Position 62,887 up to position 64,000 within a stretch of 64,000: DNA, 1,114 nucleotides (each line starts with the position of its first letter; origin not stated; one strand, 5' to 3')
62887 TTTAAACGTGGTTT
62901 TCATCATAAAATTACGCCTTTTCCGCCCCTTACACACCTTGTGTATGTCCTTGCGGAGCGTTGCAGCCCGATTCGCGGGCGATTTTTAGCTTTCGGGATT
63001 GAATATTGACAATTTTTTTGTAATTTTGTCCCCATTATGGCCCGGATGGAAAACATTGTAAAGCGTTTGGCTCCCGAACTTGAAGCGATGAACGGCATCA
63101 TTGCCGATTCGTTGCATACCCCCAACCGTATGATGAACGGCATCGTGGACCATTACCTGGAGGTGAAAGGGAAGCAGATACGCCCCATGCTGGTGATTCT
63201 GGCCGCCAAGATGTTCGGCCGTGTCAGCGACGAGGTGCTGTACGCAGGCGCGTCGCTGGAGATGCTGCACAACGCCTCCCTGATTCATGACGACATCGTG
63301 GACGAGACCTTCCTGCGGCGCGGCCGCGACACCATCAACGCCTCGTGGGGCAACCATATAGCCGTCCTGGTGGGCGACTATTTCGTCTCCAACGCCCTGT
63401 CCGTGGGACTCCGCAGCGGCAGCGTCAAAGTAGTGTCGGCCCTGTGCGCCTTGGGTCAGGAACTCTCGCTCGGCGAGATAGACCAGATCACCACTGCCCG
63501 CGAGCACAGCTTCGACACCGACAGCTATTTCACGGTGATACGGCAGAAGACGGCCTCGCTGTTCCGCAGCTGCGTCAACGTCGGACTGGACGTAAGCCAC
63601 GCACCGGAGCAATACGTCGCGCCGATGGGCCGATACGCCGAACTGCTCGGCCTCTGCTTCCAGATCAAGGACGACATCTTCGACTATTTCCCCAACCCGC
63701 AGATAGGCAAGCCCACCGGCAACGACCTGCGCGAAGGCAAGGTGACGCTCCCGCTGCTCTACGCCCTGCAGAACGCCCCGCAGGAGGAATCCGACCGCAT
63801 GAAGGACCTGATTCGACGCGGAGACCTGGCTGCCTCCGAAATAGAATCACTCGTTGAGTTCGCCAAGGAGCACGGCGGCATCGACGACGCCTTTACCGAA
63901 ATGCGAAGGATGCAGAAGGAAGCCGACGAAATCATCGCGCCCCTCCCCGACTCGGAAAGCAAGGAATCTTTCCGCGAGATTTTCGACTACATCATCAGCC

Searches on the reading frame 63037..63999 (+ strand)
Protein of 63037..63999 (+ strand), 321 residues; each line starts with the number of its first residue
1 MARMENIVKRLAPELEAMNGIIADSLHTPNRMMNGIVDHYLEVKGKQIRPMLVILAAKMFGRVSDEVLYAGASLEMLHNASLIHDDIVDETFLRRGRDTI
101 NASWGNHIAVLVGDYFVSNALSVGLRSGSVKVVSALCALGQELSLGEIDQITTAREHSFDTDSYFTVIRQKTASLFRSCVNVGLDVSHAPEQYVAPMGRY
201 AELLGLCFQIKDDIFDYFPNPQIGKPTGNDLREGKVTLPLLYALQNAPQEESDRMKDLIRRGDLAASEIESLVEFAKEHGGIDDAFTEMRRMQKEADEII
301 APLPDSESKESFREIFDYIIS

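Call 82: search_protein_families(library=pfam, proteins=[window:63037-63999:+], max_evalue=0.001)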
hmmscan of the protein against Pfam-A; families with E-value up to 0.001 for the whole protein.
window:63037-63999:+ (321 aa): 1 family
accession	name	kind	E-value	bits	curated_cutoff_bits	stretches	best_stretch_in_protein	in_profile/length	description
PF00348.22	polyprenyl_synt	-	2.4e-63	214.1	27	1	32-274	3-249/251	Polyprenyl synthetase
